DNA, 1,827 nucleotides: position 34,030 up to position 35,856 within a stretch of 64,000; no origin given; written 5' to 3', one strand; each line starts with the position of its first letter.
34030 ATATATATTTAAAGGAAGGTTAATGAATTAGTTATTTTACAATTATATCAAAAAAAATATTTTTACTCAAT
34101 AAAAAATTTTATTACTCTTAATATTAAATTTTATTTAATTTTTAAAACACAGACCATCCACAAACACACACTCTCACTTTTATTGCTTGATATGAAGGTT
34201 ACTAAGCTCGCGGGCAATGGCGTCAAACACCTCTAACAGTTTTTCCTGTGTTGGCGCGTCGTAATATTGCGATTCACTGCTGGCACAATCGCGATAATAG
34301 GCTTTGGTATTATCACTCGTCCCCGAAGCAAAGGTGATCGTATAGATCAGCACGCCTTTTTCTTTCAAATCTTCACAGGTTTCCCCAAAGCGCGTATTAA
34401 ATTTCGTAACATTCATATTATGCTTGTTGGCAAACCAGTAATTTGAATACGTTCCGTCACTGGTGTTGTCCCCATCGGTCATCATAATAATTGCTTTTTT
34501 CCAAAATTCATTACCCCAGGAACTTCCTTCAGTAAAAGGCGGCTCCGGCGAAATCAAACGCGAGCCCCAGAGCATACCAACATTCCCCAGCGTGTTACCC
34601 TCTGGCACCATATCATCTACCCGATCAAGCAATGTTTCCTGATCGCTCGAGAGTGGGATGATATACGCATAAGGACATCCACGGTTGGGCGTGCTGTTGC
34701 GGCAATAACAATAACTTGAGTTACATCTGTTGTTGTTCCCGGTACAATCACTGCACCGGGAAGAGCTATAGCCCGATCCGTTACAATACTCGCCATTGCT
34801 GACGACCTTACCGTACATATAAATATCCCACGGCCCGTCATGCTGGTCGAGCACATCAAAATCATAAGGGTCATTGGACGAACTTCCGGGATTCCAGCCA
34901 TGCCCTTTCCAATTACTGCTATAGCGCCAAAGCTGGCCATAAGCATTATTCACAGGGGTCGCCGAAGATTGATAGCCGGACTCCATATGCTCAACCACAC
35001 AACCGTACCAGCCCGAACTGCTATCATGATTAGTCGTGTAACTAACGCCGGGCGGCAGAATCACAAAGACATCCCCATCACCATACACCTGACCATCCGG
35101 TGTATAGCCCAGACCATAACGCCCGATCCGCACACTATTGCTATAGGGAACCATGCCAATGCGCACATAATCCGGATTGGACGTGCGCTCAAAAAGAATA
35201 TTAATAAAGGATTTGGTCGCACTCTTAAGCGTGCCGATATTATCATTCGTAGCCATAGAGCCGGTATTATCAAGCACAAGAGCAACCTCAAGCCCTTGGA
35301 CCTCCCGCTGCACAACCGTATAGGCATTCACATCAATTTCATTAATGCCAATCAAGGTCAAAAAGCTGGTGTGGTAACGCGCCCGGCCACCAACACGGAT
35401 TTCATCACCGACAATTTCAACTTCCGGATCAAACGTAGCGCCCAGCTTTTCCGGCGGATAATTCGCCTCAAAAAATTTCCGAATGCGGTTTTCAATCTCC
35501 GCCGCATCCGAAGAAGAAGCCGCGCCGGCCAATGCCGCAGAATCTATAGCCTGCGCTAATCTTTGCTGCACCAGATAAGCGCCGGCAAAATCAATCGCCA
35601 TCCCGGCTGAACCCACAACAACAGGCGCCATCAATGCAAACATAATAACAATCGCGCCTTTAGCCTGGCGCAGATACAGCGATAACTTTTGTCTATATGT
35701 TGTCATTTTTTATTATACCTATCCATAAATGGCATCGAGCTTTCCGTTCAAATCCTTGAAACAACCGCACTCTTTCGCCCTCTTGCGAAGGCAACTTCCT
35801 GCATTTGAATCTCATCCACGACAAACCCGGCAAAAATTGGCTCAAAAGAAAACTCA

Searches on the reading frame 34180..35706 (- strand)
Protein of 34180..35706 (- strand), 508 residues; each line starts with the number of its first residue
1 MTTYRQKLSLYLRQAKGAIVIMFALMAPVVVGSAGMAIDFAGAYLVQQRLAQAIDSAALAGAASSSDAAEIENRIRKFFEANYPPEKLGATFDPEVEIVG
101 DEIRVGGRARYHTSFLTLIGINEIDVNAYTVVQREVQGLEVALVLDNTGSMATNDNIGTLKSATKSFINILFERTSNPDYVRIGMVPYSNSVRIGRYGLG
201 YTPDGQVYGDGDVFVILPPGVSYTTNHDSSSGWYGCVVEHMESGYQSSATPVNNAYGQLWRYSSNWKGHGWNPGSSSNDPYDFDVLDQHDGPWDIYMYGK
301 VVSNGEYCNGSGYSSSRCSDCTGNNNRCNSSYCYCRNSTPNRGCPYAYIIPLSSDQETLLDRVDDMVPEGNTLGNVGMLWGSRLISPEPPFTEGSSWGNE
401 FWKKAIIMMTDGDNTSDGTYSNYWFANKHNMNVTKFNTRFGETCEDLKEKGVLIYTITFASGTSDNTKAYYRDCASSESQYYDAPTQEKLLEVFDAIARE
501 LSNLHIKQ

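Call 64: search_protein_families(library=pfam, proteins=[window:34180-35706:-], max_evalue=0.00001)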
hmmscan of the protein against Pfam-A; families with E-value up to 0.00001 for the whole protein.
window:34180-35706:- (508 aa): 2 families
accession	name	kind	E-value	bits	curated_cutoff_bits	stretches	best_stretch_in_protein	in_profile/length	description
PF13400.11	Tad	-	5e-07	30.4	22.3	1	17-63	1-46/47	Putative Flp pilus-assembly TadE/G-like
PF00092.34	VWA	-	2.8e-06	28.1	23.8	0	141-194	2-51/174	von Willebrand factor type A domain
